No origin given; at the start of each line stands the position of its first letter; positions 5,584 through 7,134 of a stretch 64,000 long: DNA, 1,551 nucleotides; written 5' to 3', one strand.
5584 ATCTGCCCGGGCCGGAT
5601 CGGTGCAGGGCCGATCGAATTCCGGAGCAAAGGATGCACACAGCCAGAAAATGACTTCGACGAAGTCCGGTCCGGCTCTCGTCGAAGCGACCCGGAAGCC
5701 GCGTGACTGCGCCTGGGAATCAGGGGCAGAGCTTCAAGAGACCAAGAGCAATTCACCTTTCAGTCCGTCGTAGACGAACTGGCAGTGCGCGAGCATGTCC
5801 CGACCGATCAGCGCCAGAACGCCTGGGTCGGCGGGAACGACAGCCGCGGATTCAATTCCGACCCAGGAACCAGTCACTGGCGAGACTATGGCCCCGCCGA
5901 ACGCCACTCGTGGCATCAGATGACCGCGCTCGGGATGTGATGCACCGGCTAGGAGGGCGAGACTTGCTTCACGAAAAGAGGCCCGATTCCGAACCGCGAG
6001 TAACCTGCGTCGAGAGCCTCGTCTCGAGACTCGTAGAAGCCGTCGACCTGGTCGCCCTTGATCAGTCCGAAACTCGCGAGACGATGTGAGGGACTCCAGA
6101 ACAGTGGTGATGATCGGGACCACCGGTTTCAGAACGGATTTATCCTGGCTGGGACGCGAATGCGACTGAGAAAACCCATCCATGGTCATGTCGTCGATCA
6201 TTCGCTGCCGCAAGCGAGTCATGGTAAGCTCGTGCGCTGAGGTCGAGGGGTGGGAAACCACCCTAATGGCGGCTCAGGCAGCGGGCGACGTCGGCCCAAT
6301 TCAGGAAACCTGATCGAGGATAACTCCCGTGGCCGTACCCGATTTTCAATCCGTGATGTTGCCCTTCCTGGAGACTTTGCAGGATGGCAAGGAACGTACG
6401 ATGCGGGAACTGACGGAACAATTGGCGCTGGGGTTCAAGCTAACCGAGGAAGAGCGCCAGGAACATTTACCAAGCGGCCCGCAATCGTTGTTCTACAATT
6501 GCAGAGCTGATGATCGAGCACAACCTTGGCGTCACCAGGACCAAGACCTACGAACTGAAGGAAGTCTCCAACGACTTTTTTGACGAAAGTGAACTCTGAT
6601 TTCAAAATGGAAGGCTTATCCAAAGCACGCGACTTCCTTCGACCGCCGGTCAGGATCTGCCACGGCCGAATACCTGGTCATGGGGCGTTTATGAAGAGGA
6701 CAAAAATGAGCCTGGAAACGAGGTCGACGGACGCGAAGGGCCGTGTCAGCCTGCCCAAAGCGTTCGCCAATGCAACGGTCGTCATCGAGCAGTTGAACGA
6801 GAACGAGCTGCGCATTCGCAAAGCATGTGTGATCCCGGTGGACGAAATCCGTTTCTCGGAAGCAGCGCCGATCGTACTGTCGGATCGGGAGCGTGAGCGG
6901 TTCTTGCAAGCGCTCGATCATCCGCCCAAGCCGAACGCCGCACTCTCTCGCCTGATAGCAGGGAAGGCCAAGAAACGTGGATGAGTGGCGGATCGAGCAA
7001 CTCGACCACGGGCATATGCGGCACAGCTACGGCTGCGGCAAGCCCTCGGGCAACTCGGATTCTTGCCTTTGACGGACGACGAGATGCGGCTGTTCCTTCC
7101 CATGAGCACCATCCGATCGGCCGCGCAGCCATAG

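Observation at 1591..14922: Two paralogous, divergently oriented giant membrane-tethered ECF sigma factors (sigma, TM helix, CarboxypepD_reg repeat array, thioredoxin)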

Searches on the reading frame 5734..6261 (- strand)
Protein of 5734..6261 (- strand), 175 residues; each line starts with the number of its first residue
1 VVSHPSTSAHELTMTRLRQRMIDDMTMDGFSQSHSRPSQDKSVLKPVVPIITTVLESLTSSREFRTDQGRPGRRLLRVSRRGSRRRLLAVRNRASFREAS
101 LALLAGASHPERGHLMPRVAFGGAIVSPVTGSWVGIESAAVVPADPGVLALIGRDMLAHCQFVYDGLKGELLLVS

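Call 22: search_protein_families(library=pfam, proteins=[window:5734-6261:-], max_evalue=0.001)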
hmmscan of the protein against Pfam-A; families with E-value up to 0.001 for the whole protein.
window:5734-6261:- (175 aa): 0 families

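Call 68: search_protein_families(library=pfam, proteins=[window:5734-6261:-], max_evalue=0.1)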
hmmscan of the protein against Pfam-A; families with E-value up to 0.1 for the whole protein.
window:5734-6261:- (175 aa): 0 families

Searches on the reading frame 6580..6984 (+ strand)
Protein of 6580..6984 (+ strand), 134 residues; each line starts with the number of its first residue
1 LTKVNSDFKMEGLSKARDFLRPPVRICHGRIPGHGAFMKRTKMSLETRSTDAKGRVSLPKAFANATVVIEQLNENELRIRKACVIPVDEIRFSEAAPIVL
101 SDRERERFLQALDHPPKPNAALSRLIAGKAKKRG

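Call 68: search_protein_families(library=pfam, proteins=[window:6580-6984:+], max_evalue=0.1)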
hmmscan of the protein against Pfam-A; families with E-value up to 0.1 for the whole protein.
window:6580-6984:+ (134 aa): 2 families
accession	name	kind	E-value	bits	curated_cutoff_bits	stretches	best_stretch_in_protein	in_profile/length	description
PF08681.18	TacA1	-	1.6e-05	25.2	21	1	95-126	44-75/80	Antitoxin TacA 1-like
PF04014.23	MazE_antitoxin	-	0.087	13.2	24.7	0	50-81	4-42/48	Antidote-toxin recognition MazE, bacterial antitoxin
